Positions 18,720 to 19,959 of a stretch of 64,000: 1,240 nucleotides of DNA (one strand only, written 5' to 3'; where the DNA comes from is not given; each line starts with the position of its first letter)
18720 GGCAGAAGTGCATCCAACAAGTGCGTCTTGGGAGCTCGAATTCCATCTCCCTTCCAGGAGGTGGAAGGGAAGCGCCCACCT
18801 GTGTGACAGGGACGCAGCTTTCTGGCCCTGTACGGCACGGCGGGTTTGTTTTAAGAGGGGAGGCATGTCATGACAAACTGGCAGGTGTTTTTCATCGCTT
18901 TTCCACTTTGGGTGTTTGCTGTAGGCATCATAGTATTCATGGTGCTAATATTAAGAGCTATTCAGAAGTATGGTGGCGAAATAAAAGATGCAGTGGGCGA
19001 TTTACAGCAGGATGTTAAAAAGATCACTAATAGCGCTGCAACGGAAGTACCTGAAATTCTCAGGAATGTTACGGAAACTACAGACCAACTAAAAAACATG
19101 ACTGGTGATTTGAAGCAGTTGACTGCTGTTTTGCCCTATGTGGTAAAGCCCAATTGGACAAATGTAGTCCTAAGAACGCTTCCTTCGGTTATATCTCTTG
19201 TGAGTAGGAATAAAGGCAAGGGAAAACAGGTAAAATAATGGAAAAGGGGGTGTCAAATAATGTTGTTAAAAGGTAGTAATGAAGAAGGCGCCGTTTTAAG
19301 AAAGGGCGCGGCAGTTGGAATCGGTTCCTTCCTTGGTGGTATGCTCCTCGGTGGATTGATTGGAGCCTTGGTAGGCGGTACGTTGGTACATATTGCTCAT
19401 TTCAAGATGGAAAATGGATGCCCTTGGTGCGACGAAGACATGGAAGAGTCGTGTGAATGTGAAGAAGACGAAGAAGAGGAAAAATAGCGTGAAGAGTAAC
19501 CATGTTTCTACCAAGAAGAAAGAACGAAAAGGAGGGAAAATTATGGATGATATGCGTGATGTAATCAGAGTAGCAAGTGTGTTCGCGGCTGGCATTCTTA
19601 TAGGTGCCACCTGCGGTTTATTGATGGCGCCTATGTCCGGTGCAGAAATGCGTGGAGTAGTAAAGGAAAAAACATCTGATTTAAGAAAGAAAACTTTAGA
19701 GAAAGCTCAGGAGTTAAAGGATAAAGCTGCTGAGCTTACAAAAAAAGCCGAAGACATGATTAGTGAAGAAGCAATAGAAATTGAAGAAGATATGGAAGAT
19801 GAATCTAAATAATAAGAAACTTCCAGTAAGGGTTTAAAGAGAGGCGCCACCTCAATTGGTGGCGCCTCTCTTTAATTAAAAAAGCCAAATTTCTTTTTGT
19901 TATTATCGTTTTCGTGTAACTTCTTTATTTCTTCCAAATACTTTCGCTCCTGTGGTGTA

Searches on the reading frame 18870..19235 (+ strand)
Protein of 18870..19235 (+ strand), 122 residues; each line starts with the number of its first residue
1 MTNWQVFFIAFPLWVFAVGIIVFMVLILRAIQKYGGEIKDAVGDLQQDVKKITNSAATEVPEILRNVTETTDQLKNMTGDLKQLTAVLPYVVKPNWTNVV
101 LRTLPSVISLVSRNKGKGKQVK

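Call 10: find_homologous_proteins(query=window:18870-19235:+)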
Query window:18870-19235:+ (122 aa): 9 proteins with E <= 0.001 among 13 candidates.
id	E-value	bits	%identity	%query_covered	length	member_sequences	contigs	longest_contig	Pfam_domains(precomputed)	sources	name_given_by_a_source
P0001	1.3e-71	256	99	100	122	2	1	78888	-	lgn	-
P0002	6.5e-69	247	98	99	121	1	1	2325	-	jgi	jgi:methyl-accepting chemotaxis protein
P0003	2.7e-52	194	72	100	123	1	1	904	-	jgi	jgi:methyl-accepting chemotaxis protein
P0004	4.9e-52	193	72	100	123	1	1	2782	-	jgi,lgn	jgi:methyl-accepting chemotaxis protein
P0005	1.2e-45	172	66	100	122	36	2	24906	PF06103.17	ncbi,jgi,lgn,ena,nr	ncbi:MAG TPA: DUF948 domain-containing protein [Coprothermobacter proteolyticus]|nr:DUF948 domain-co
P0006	1.2e-44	169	62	100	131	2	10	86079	-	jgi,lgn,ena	-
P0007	3.5e-38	148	67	82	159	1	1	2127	PF06103.17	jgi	-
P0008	3.4e-34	135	55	98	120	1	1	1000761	-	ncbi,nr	ncbi:hypothetical protein HPY42_01945 [Coprothermobacteraceae bacterium]|nr:hypothetical protein [Co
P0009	1.0e-29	121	57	86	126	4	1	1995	-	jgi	-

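Call 11: search_protein_families(library=pfam, proteins=[window:18870-19235:+], max_evalue=0.01)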
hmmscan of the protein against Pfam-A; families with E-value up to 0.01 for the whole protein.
window:18870-19235:+ (122 aa): 1 family
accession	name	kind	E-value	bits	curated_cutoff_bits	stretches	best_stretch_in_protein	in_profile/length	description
PF06103.16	DUF948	-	0.00084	19.9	37.2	1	16-85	6-74/89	Bacterial protein of unknown function (DUF948)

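Call 13: find_related_loci(query=A1, collection=genome_contigs, flank=3000)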
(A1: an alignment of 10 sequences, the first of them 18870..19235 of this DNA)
Query A1 (122 aa) in genome_contigs; peptide patterns used: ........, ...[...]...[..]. (x = any residue, [..] = any of these).
65 stretches matched a pattern; 4 encode a relative of the query (tblastn E <= 1e-3); 4 distinct loci.
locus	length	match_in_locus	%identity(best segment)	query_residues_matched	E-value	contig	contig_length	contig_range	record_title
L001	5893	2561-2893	66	1-111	2e-51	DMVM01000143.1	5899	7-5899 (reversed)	MAG TPA_asm: Coprothermobacter sp. isolate UBA10526 contig_39252, whole genome shotgun sequence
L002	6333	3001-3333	67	1-111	2e-51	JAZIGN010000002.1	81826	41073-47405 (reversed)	MAG: Coprothermobacterota bacterium isolate bin13.1 bin13.1_contig_3435_polypolish, whole genome shotgun sequence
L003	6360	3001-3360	54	1-119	3e-41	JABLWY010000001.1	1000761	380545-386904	MAG: Coprothermobacteraceae bacterium isolate Ch108 contig1, whole genome shotgun sequence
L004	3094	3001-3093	74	1-31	5e-12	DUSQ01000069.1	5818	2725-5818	MAG TPA_asm: Coprothermobacter sp. isolate AS04akNAM_51 54069_AS04, whole genome shotgun sequence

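Call 14: find_related_loci(query=A1, collection=metagenome_contigs, flank=3000)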
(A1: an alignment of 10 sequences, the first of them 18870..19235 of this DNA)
Query A1 (122 aa) in metagenome_contigs; peptide patterns used: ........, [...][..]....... (x = any residue, [..] = any of these).
455 stretches matched a pattern; 5 encode a relative of the query (tblastn E <= 1e-3); 5 distinct loci.
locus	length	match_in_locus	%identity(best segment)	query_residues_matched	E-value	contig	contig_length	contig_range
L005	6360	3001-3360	62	1-122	2e-52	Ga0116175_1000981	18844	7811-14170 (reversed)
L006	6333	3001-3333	67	1-111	3e-51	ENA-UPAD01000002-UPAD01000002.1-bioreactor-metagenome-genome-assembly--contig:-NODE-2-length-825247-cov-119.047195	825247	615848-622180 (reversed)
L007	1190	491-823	67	1-111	1e-53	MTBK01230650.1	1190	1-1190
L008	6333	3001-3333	67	1-111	3e-51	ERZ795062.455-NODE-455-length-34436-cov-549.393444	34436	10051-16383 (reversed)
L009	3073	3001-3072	83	1-24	5e-10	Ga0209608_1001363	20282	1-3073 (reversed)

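Call 17: find_encoding_contigs(protein=P0004, flank=3000, max_places=4)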
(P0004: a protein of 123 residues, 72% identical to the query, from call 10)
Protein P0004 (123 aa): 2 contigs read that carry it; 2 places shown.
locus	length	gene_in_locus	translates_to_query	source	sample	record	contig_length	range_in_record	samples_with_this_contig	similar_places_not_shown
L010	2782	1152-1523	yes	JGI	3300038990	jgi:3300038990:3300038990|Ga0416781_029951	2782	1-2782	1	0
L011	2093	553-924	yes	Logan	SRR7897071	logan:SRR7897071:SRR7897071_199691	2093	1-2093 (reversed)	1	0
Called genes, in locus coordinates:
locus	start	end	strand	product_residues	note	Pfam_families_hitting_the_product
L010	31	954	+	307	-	PF12698:ABC2_membrane_3, PF12679:ABC2_membrane_2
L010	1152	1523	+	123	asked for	-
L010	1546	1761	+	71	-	-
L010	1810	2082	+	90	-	PF12732:YtxH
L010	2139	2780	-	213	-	?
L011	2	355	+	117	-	?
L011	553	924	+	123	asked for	-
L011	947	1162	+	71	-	-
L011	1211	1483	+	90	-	PF12732:YtxH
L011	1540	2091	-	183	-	?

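Call 18: find_encoding_contigs(protein=P0009, flank=3000, max_places=4)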
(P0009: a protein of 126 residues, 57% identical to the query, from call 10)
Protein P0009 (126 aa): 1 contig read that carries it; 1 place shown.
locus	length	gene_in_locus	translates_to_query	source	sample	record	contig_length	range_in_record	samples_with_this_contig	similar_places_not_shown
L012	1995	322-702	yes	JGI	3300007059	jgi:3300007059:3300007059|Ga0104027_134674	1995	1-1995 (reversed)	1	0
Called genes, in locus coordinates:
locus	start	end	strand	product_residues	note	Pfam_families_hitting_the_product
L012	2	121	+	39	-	?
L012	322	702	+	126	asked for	-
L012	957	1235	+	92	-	PF12732:YtxH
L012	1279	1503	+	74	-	-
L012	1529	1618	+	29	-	-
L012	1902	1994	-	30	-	?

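Call 19: find_encoding_contigs(protein=P0007, flank=3000, max_places=4)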
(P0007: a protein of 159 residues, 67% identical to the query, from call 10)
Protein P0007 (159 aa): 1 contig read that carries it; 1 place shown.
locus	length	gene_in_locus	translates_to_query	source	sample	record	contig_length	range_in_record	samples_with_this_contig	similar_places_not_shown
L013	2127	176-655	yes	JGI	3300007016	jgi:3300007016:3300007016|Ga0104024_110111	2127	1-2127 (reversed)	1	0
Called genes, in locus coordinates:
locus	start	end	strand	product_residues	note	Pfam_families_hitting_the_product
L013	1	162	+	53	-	?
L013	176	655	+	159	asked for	PF06103:DUF948 (faint)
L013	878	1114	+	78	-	PF12732:YtxH (weak)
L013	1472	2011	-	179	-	PF00684:DnaJ_CXXCXGXG, PF27659:CHP02642 (faint), PF01556:DnaJ_C, PF20833:RNase_E_G_Thio (faint)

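Call 20: find_encoding_contigs(protein=P0003, flank=3000, max_places=4)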
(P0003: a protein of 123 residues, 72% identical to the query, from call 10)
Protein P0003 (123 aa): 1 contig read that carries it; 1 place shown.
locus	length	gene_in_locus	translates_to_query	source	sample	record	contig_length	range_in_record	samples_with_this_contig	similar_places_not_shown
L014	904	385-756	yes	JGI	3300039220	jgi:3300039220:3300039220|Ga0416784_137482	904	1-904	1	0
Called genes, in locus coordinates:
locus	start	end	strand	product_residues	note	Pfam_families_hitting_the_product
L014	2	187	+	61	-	?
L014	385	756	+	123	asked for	-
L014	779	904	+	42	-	?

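Call 46: find_homologous_proteins(query=A1, max_evalue=0.001)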
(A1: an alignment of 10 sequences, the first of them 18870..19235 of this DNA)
Query A1 (10 sequences) (122 aa, profile of the alignment): 11 proteins with E <= 0.001 among 3762 candidates.
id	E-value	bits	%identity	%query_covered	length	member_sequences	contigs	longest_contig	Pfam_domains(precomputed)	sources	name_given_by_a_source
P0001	1.6e-65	236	99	100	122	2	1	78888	-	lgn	-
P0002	2.5e-64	233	98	99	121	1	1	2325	-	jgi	jgi:methyl-accepting chemotaxis protein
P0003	5.7e-63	228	72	100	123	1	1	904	-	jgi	jgi:methyl-accepting chemotaxis protein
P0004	9.0e-63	228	72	100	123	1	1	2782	-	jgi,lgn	jgi:methyl-accepting chemotaxis protein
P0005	9.3e-63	228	66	100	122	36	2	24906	PF06103.17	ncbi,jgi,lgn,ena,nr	ncbi:MAG TPA: DUF948 domain-containing protein [Coprothermobacter proteolyticus]|nr:DUF948 domain-co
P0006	1.1e-59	218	62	100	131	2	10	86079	-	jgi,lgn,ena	-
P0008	3.0e-54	200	55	98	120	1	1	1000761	-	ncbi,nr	ncbi:hypothetical protein HPY42_01945 [Coprothermobacteraceae bacterium]|nr:hypothetical protein [Co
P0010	1.1e-53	198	54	98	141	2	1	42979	-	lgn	-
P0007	4.3e-52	193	67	82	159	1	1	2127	PF06103.17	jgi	-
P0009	5.7e-51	190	57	86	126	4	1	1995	-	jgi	-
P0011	1.4e-26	111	65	52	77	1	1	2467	-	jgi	-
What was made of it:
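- Tried and rejected: A profile search with the DUF948 alignment returned only Coprothermobacterota proteins (call 46), so this could not be tested.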

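Call 47: find_encoding_contigs(protein=P0010, flank=3000, max_places=3)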
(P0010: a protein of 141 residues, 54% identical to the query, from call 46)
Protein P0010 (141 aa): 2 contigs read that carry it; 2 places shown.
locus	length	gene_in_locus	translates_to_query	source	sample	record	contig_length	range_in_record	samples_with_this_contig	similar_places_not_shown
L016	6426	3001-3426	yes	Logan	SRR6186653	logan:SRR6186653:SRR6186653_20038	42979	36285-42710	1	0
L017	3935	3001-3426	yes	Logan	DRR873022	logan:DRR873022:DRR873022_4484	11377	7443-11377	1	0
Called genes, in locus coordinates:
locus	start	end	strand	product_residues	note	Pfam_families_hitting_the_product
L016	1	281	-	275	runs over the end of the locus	PF00924:MS_channel_2nd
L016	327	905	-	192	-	PF10648:Gmad2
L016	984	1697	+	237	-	PF00005:ABC_tran, PF13304:AAA_21 (weak)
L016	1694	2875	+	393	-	PF12679:ABC2_membrane_2, PF12698:ABC2_membrane_3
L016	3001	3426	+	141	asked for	-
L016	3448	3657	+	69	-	-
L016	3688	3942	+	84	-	PF12732:YtxH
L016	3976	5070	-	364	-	PF00226:DnaJ, PF01556:DnaJ_C, PF00684:DnaJ_CXXCXGXG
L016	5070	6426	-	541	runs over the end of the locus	?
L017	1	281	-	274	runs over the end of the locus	PF00924:MS_channel_2nd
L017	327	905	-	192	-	PF10648:Gmad2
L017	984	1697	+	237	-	PF00005:ABC_tran, PF13304:AAA_21 (weak)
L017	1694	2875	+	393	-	PF12679:ABC2_membrane_2, PF12698:ABC2_membrane_3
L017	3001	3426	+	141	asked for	-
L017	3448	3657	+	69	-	-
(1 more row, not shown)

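Call 48: find_encoding_contigs(protein=P0011, flank=3000, max_places=3)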
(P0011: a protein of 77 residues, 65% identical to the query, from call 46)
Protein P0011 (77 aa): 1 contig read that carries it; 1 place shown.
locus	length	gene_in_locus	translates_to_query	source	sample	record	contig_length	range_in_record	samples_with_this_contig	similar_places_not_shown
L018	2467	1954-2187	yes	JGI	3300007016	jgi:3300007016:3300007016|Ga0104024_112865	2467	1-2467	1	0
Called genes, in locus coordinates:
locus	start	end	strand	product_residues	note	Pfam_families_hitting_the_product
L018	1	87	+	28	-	?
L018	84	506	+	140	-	PF00005:ABC_tran, PF13304:AAA_21 (weak)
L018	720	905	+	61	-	-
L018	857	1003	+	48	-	-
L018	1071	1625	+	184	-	PF12679:ABC2_membrane_2, PF12698:ABC2_membrane_3 (weak)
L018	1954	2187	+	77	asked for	-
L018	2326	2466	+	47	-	?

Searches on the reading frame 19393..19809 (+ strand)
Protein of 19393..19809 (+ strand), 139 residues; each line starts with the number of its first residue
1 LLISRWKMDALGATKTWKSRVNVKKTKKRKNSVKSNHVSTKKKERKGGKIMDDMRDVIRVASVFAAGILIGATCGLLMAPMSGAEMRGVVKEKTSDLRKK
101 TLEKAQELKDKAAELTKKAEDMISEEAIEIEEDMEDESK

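Call 11: search_protein_families(library=pfam, proteins=[window:19393-19809:+], max_evalue=0.01)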
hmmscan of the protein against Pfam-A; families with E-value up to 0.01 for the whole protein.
window:19393-19809:+ (139 aa): 2 families
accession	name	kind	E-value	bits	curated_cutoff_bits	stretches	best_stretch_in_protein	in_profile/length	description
PF12732.12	YtxH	-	2.4e-13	50.7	37.5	1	64-123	4-63/71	YtxH-like protein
PF02987.21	LEA_4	-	0.0051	17.1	51.1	1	91-123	5-37/44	Late embryogenesis abundant protein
